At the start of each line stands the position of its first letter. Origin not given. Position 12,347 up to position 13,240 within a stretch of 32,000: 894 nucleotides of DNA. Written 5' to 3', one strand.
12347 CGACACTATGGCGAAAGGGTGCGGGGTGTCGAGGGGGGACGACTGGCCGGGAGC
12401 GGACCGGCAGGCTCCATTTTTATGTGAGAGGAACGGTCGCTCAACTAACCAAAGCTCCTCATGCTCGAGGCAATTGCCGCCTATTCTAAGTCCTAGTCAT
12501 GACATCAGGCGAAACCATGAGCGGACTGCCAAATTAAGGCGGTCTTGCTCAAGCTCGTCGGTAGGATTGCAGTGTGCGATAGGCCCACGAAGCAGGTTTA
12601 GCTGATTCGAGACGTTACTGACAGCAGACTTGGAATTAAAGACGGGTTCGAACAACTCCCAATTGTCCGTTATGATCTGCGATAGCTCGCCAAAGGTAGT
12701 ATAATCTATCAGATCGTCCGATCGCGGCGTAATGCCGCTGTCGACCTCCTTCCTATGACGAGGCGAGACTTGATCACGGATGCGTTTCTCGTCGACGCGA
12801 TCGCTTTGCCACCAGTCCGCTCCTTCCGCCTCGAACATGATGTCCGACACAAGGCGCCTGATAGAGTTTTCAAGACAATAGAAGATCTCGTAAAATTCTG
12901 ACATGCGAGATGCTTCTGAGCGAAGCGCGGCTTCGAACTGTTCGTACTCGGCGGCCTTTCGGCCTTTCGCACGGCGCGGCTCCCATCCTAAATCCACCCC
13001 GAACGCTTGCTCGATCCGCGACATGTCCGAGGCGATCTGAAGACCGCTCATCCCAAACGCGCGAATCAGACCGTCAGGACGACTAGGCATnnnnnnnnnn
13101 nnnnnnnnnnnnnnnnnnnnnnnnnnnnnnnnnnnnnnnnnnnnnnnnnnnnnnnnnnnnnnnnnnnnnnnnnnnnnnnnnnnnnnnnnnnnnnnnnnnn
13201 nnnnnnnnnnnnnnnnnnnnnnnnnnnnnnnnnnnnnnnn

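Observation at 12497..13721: Translationally coupled DUF5343 + Swt1-like HEPN gene pair: candidate uncharacterised toxin-antitoxin / defence module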

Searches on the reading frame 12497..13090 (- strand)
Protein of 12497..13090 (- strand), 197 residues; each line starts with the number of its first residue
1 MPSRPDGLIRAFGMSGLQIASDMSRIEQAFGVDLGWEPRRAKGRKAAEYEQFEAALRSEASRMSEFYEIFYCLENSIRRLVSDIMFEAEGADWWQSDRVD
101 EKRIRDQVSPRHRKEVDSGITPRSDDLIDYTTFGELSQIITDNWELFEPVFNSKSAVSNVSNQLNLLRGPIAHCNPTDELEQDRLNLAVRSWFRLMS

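Call 4: search_protein_families(library=pfam, proteins=[window:12497-13090:-], max_evalue=1)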
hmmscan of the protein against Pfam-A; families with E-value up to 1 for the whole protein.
window:12497-13090:- (197 aa): 1 family
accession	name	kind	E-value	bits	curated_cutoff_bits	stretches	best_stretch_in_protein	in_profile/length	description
PF18731.6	HEPN_Swt1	-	1.8e-08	35.1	27.5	1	69-196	2-114/115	Swt1-like HEPN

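Call 5: search_protein_families(library=padloc, proteins=[window:12497-13090:-], max_evalue=1)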
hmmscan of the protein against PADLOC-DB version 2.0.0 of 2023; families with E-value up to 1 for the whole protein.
window:12497-13090:- (197 aa): 3 families
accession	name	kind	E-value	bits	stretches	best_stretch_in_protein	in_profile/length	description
PDLC04592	PDC-M34B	-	7.4e-36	121.6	1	10-195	7-189/192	-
PDLC04591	PDC-M34B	-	2.1e-28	97.4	1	36-195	24-183/185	-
PDLC04590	PDC-M34B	-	1.2e-14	52.5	1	59-192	9-141/147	-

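Call 6: search_protein_families(library=ncbifam, proteins=[window:12497-13090:-], max_evalue=1)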
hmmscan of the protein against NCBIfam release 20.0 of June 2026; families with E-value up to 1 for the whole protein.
window:12497-13090:- (197 aa): 0 families

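Call 18: find_homologous_proteins(query=window:12497-13090:-)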
Query window:12497-13090:- (197 aa): 723 proteins with E <= 0.001 among 847 candidates; the best 120 are listed.
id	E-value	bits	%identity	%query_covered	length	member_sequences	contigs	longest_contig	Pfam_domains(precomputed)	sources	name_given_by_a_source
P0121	2.6e-119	414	94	100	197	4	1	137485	PF18731.7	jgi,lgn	-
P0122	1.2e-117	409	93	100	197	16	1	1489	PF18731.7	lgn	-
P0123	2.8e-117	407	92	100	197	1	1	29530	PF18731.7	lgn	-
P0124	9.5e-117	406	92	100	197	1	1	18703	PF18731.7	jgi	jgi:hypothetical protein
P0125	7.0e-116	403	91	100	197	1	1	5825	PF18731.7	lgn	-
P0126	1.3e-115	402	91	100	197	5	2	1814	PF18731.7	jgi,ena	jgi:hypothetical protein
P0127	3.0e-115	401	91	100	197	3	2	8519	PF18731.7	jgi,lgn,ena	-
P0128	1.9e-114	398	90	100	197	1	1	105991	PF18731.7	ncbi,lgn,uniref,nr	ncbi:Swt1 family HEPN domain-containing protein [Sphingomonas sp. 28-63-12]|uniref:Swt1 family HEPN 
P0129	1.6e-112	392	88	100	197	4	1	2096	PF18731.7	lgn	-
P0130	1.4e-110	385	85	100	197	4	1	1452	PF18731.7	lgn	-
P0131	3.7e-108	378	84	100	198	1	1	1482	PF18731.7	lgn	-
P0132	5.4e-108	377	85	100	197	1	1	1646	PF18731.7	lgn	-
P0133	2.0e-107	375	84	100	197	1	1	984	PF18731.7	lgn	-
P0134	4.3e-107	374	84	100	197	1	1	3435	PF18731.7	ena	-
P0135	1.5e-105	369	82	100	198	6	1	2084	PF18731.7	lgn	-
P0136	2.9e-105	368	82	100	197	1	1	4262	PF18731.7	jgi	jgi:hypothetical protein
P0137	2.3e-104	365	80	100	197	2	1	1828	PF18731.7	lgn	-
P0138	8.2e-104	363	81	100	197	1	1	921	PF18731.7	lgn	-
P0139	1.5e-103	362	81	100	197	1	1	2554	PF18731.7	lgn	-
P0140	1.8e-103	362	81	100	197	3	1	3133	PF18731.7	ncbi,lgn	-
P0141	3.4e-103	361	79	100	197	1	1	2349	PF18731.7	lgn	-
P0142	5.1e-103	361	79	100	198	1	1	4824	PF18731.7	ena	-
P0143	7.3e-103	360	80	100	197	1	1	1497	PF18731.7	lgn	-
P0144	2.4e-102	359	81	100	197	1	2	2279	PF18731.7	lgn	-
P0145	3.2e-102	358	80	100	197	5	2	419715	PF18731.7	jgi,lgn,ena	-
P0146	4.4e-102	358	80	100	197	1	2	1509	PF18731.7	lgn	-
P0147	6.6e-102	357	79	100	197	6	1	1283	PF18731.7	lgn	-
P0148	6.9e-102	357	79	100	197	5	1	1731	PF18731.7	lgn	-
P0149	7.4e-102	357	81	100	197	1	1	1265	PF18731.7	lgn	-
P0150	8.0e-102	357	80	100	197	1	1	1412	PF18731.7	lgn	-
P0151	9.2e-102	357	80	100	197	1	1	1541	PF18731.7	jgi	jgi:hypothetical protein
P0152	1.7e-101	356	79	100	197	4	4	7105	PF18731.7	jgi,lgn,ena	jgi:hypothetical protein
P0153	2.7e-101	355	79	100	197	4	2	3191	PF18731.7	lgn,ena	-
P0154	3.4e-101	355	85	93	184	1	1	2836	PF18731.7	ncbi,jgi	jgi:hypothetical protein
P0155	3.4e-101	355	80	100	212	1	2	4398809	PF18731.7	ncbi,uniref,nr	ncbi:Swt1 family HEPN domain-containing protein [Peteryoungia algae]|uniref:Swt1 family HEPN domain-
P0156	4.0e-101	355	78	100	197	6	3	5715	PF18731.7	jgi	jgi:Swt1-like HEPN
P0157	4.0e-101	355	79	100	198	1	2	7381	PF18731.7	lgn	-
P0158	7.1e-101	354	78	100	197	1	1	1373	PF18731.7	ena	-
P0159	8.6e-101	354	79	100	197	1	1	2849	PF18731.7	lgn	-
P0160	8.7e-101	353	78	100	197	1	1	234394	PF18731.7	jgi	jgi:Swt1-like HEPN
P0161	1.6e-100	353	79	100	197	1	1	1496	PF18731.7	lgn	-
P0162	2.0e-100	352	78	99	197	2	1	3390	PF18731.7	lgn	-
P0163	2.1e-100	352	79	100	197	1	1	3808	PF18731.7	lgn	-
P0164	2.2e-100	352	79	100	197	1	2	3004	PF18731.7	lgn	-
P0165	2.3e-100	352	77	100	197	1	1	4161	PF18731.7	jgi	jgi:hypothetical protein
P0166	2.7e-100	352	78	100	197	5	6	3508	PF18731.7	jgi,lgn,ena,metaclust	metaclust:\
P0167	3.7e-100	351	79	100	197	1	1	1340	PF18731.7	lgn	-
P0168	1.0e-99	350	78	100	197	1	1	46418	PF18731.7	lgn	-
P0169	1.1e-99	350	78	100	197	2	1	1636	PF18731.7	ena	-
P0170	1.2e-99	350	82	100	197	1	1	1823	PF18731.7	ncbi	-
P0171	1.9e-99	349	78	100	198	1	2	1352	PF18731.7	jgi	jgi:hypothetical protein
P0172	2.1e-99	349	78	100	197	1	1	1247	PF18731.7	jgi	jgi:hypothetical protein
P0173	2.6e-99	349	78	100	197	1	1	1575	PF18731.7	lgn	-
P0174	2.7e-99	349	76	100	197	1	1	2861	PF18731.7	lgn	-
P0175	2.9e-99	349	77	100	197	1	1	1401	PF18731.7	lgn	-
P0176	3.0e-99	348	77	100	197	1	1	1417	PF18731.7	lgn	-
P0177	3.1e-99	348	77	100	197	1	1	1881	PF18731.7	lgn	-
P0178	3.5e-99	348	78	100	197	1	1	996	PF18731.7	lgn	-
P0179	5.0e-99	348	79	100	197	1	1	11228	PF18731.7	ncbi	-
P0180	5.0e-99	348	78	100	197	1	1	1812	PF18731.7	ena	-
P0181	5.0e-99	348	78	100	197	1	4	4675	PF18731.7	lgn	-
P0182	5.2e-99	348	78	100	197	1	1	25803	PF18731.7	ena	-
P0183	6.1e-99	347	78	100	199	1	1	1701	PF18731.7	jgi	jgi:hypothetical protein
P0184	7.0e-99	347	77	100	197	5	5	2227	PF18731.7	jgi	jgi:hypothetical protein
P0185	7.3e-99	347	78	100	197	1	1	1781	PF18731.7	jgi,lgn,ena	-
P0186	8.0e-99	347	77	100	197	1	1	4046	PF18731.7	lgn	-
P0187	8.4e-99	347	76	100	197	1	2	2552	PF18731.7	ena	-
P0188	8.5e-99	347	77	100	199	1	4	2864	PF18731.7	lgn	-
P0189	9.8e-99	347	75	100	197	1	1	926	PF18731.7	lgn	-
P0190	1.1e-98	347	77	100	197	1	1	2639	PF18731.7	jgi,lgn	jgi:hypothetical protein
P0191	1.4e-98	346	76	100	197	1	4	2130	PF18731.7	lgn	-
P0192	1.4e-98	346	78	100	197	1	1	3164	PF18731.7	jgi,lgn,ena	-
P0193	1.8e-98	346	77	100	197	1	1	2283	PF18731.7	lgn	-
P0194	2.1e-98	346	77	100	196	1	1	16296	PF18731.7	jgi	-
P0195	2.7e-98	345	78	100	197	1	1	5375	PF18731.7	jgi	jgi:hypothetical protein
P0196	2.9e-98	345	77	100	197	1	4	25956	PF18731.7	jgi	jgi:hypothetical protein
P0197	3.8e-98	345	76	100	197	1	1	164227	PF18731.7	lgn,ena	-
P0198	4.0e-98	345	76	100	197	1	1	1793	PF18731.7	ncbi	-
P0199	5.2e-98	344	78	100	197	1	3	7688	PF18731.7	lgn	-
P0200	5.8e-98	344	76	100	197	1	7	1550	PF18731.7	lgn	-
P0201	6.4e-98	344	84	93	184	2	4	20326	PF18731.7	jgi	jgi:hypothetical protein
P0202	7.3e-98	344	76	100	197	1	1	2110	PF18731.7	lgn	-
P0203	7.9e-98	344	77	100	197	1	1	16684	PF18731.7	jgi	jgi:hypothetical protein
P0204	8.1e-98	344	76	100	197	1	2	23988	PF18731.7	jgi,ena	jgi:hypothetical protein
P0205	9.3e-98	344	77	100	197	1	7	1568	PF18731.7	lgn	-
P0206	9.4e-98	344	77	100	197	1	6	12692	PF18731.7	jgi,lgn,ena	-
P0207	1.3e-97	343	76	100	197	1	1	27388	PF18731.7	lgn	-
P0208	1.3e-97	343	76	100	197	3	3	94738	PF18731.7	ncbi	-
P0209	1.6e-97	343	75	100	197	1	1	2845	PF18731.7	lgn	-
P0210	1.8e-97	343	77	100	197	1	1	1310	PF18731.7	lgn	-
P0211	1.8e-97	343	76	100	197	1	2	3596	PF18731.7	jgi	jgi:hypothetical protein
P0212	2.1e-97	342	76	100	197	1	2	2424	PF18731.7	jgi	jgi:hypothetical protein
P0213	2.3e-97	342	75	100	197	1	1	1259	PF18731.7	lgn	-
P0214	2.3e-97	342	76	100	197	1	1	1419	PF18731.7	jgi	jgi:hypothetical protein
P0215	2.6e-97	342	76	100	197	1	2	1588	PF18731.7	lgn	-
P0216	2.7e-97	342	76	100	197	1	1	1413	PF18731.7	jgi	jgi:hypothetical protein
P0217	2.8e-97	342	76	100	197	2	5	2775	PF18731.7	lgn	-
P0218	2.9e-97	342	78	100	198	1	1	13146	PF18731.7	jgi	-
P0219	3.6e-97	342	75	100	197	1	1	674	PF18731.7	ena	-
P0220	3.6e-97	342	76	100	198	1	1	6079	PF18731.7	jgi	jgi:hypothetical protein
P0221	3.7e-97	342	76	100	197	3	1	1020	PF18731.7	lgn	-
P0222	3.7e-97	342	77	100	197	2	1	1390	PF18731.7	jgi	jgi:hypothetical protein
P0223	3.9e-97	342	76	100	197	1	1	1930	PF18731.7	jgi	jgi:Swt1-like HEPN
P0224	4.9e-97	341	77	100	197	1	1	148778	PF18731.7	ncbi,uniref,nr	ncbi:Swt1 family HEPN domain-containing protein [Hoeflea sp. YIM 152468]|uniref:Swt1 family HEPN dom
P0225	4.9e-97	341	78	100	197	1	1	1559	PF18731.7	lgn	-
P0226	5.0e-97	341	74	100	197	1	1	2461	PF18731.7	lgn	-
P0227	6.0e-97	341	75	100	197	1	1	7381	PF18731.7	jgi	jgi:hypothetical protein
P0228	8.2e-97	341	75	100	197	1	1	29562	PF18731.7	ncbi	-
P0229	8.2e-97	341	75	100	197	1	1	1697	PF18731.7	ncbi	-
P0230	9.5e-97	340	74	100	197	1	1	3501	PF18731.7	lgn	-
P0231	1.4e-96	340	73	100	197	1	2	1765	PF18731.7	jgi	jgi:hypothetical protein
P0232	1.5e-96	340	77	100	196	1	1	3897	PF18731.7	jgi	jgi:hypothetical protein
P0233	1.7e-96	340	75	100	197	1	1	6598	PF18731.7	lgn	-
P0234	1.7e-96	339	75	100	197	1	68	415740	PF18731.7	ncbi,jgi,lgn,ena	ncbi:Swt1 family HEPN domain-containing protein [Candidatus Raskinella chloraquaticus]|jgi:hypotheti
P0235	1.8e-96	339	74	100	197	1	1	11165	PF18731.7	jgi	jgi:hypothetical protein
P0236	1.8e-96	339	74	100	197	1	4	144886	PF18731.7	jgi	jgi:hypothetical protein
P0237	1.9e-96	339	76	100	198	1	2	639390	PF18731.7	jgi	jgi:hypothetical protein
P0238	1.9e-96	339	76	100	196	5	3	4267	PF18731.7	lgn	-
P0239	2.4e-96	339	76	100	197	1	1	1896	PF18731.7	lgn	-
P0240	4.6e-96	338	75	100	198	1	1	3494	PF18731.7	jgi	jgi:hypothetical protein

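Call 49: predict_structure(alignment_id=A4)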
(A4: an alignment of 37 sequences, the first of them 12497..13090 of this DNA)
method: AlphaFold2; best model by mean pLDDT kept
length: 197 residues; sequences in the alignment: 37
mean_pLDDT: 79.4   pTM: 0.63
mean pLDDT of the five models: 79.4, 76.6, 76.2, 73.5, 66.4
residues with pLDDT >= 90: 58; 70-90: 90; 50-70: 42; < 50: 7
segments of 3 or more residues with pLDDT < 50: 1-5
pLDDT, mean of each block of 10 residues (from residue 1): 46 69 80 65 58 68 76 89 95 94 93 87 87 93 93 87 81 68 81 77
secondary structure, 60 per line:
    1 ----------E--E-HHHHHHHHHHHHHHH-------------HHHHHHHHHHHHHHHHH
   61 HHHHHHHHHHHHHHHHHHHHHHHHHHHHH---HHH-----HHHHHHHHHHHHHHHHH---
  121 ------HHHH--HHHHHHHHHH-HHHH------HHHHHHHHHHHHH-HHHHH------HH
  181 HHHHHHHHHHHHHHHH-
elements in order: H16-30 H44-89 H101-117 H127-130 H133-142 H144-147 H154-166 H168-172 H179-196

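Call 50: search_dna_similar(query=window:12497-13090:-, collection=plasmids, mode=protein, max_rows=25)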
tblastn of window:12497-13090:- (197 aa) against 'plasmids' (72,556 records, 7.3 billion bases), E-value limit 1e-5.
Records with a match: 6; places in all: 6; records where one place covers at least 80% of the query: 0.
Best place of each record, by identity: <60% 6.
By first word of the organism name: Sphingobium 2; Qipengyuania 2; Sphaerospermopsis 1; Erythrobacteraceae 1.
By predicted mobility (MOB-suite, as given by PLSDB): mobilizable 4; conjugative 1; non-mobilizable 1.
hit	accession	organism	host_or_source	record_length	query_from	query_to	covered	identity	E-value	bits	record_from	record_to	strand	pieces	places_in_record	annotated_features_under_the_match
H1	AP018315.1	Sphaerospermopsis kisseleviana NIES-73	-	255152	60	194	69%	29.7%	1e-7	58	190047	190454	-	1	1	hypothetical protein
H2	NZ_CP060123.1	Sphingobium yanoikuyae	Cell culture,soil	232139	69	176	55%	31.5%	1e-6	56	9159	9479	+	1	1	Swt1 family HEPN domain-containing protein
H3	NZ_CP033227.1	Sphingobium yanoikuyae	Mixed culture,wastewater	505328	69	176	55%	31.5%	1e-6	56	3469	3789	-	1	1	Swt1 family HEPN domain-containing protein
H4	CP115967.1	Erythrobacteraceae bacterium WH01K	-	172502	73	176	53%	32.7%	4e-8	59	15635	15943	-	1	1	Swt1 family HEPN domain-containing protein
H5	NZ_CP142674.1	Qipengyuania sp. HL-TH1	single cell,seawater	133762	73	176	53%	32.7%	4e-8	59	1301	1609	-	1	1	Swt1 family HEPN domain-containing protein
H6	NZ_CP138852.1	Qipengyuania sp. HL-TH1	single cell,seawater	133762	73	176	53%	32.7%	4e-8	59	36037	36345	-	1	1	Swt1 family HEPN domain-containing protein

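Call 53: search_solved_structures(query=A4, max_evalue=1, show_alignments=2)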
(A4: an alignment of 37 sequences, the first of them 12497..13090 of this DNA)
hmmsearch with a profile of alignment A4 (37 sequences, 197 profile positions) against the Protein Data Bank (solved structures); distinct sequences matched with E-value up to 1: 0.

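Call 55: fold_search(model_id=the predicted structure, library=pdb)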
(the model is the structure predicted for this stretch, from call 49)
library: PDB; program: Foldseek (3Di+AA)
matches with E <= 10: 116; with E <= 0.001: 0
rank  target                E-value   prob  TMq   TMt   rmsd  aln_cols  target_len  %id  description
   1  7tcd                  1.2e+00  0.16  0.21  0.11  17.7       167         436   12  LOV2-DARPIN fusion: D13 (released 2023-07-05)
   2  6jlc                  1.2e+00  0.15  0.23  0.21  10.6       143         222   13  Structure determination of CAMP factor of Mobiluncus curtisii and insight into structural dynamics (released 2019-12-04)
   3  3ljb_A                1.4e+00  0.06  0.14  0.13  26.6       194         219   14  Structural basis of oligomerisation in the MxA stalk (released 2010-05-05)
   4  9kx0                  1.5e+00  0.14  0.22  0.20  13.4       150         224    9  Crystal structure of CAMP3 factor of Cutibacterium acnes. (released 2025-07-23)
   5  1szi                  1.9e+00  0.13  0.22  0.23  17.2       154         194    9  Crystal Structure of the C-terminus of TIP47 (released 2004-07-27)
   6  7o3v_J                1.9e+00  0.10  0.25  0.21  19.1       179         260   11  Stalk complex structure (TrwJ/VirB5-TrwI/VirB6) from the fully-assembled R388 type IV secretion system determined by c (released 2022-06-22)
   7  3zcj_D                1.9e+00  0.06  0.18  0.18  24.7       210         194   13  Crystal structure of Helicobacter pylori T4SS protein CagL in a tetragonal crystal form with a helical RGD-motif (6 Mo (released 2013-10-09)
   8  8u0f_B                2.0e+00  0.06  0.17  0.19  16.2       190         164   12  Bacterial fluorescent protein (released 2024-09-04)
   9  6zbh_C                2.0e+00  0.04  0.16  0.13  24.0       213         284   14  Merozoite surface protein 1 (MSP-1) from Plasmodium falciparum, alternative conformation 5 (released 2021-05-19)
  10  9bqx_A                2.1e+00  0.08  0.23  0.20  29.9       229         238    9  Membrane-bound AMPH-1 tube in the presence of GTP (released 2025-05-14)
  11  2d4u_B                2.1e+00  0.07  0.18  0.21  16.7       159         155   10  Crystal Structure of the ligand binding domain of the bacterial serine chemoreceptor Tsr (released 2006-11-14)
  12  7t62_A                2.3e+00  0.14  0.27  0.11  16.9       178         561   13  GPC2 HEP CT3 complex (released 2021-12-22)
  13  3atp_A                2.5e+00  0.07  0.20  0.24  14.4       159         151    9  Structure of the ligand binding domain of the bacterial serine chemoreceptor Tsr with ligand (released 2011-10-19)
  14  2vjh_A                2.7e+00  0.06  0.19  0.21  17.0       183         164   10  The structure of Phycoerythrin from Gloeobacter violaceus (released 2008-03-25)
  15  3sxy_A                2.7e+00  0.06  0.18  0.18  18.0       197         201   14  Metal-free full-length structure of Tm0439, a metal-binding FCD family transcriptional regulator (released 2011-11-16)
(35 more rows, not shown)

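Call 65: find_encoding_contigs(protein=P0234, flank=4000, max_places=8)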
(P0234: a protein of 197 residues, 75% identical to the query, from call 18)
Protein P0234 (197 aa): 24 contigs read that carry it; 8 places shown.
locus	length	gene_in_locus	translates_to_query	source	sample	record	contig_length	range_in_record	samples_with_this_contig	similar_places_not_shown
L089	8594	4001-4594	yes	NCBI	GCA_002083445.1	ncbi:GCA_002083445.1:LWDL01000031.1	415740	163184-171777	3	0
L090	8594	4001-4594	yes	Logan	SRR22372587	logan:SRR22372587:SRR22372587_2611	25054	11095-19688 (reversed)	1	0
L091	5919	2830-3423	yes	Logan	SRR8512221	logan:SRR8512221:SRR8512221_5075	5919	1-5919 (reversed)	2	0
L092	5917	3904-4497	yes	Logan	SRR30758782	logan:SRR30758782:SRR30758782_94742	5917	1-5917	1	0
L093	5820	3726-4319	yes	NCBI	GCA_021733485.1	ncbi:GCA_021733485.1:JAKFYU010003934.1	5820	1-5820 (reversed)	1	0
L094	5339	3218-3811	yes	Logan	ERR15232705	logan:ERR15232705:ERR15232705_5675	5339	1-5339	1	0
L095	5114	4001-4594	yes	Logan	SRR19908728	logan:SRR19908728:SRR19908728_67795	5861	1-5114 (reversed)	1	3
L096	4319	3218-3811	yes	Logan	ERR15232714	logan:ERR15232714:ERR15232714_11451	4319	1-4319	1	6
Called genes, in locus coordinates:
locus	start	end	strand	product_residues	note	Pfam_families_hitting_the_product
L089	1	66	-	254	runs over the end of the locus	PF01209:Ubie_methyltran, PF13489:Methyltransf_23 (weak), PF08241:Methyltransf_11, PF08242:Methyltransf_12, PF13649:Methyltransf_25, PF13847:Methyltransf_31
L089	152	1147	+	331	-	PF00294:PfkB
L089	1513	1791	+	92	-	PF04365:BrnT_toxin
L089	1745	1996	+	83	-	PF14384:BrnA_antitoxin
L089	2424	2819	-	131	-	-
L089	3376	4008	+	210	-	PF17278:DUF5343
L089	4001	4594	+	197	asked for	PF18731:HEPN_Swt1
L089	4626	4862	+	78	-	-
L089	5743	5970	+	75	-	-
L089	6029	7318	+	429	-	PF06850:PHB_depo_C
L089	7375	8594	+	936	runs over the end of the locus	PF13291:ACT_4 (faint), PF08335:GlnD_UR_UTase, PF27444:GlnD_3rd, PF01966:HD (weak), PF01842:ACT, PF24931:ACT_ACR9_3rd (weak), PF01842:ACT (weak), PF26956:ACT_ACR_D1, +3 more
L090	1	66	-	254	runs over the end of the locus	PF01209:Ubie_methyltran, PF13489:Methyltransf_23 (weak), PF08241:Methyltransf_11, PF08242:Methyltransf_12, PF13649:Methyltransf_25, PF13847:Methyltransf_31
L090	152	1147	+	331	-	PF00294:PfkB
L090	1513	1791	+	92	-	PF04365:BrnT_toxin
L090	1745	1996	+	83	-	PF14384:BrnA_antitoxin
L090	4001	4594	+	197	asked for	PF18731:HEPN_Swt1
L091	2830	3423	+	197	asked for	PF18731:HEPN_Swt1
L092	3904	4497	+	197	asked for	PF18731:HEPN_Swt1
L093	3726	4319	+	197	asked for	PF18731:HEPN_Swt1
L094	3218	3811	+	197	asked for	PF18731:HEPN_Swt1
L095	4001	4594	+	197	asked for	PF18731:HEPN_Swt1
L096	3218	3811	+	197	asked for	PF18731:HEPN_Swt1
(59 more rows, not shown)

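Call 71: search_protein_families(library=pfam, alignment_id=A6, max_evalue=0.1)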
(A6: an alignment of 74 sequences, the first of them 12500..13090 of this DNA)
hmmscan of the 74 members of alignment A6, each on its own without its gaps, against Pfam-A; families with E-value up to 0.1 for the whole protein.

A. member 1, window:12500-13090:- (197 aa): 1 family
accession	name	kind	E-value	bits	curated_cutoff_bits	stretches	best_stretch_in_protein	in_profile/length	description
PF18731.6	HEPN_Swt1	-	1.8e-08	35.1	27.5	1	69-196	2-114/115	Swt1-like HEPN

B. families by the number of members that match (of 74 scanned): 19 families
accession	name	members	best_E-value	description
PF18731.6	HEPN_Swt1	74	5.9e-16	Swt1-like HEPN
PF18725.6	HEPN_SAV2148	14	3.8e-05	SAV2148-like HEPN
PF07751.16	Abi_2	12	0.0094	Abi-like protein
PF00103.25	Hormone_1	8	0.00086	Somatotropin hormone family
PF05794.18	Tcp11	2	0.0017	T-complex protein 11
PF22238.1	RIP_P131-like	2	0.0091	RIP/P131 family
PF03528.20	Rabaptin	2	0.014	Rabaptin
PF18735.6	HEPN_RiboL-PSP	2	0.043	RiboL-PSP-HEPN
PF20268.4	SBDS_C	1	0.00014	SBDS protein, C-terminal domain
PF23735.1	KIF9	1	0.013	Kinesin-like protein KIF9 domain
PF07159.17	CYRIA-B_Rac1-bd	1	0.019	CYRIA/CYRIB Rac1 binding domain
PF10444.14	Nbl1_Borealin_N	1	0.032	Nbl1 / Borealin N terminal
PF06513.16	DUF1103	1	0.033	Repeat of unknown function (DUF1103)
PF03047.20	ComC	1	0.034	COMC family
PF19575.5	HTH_58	1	0.034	Helix-turn-helix domain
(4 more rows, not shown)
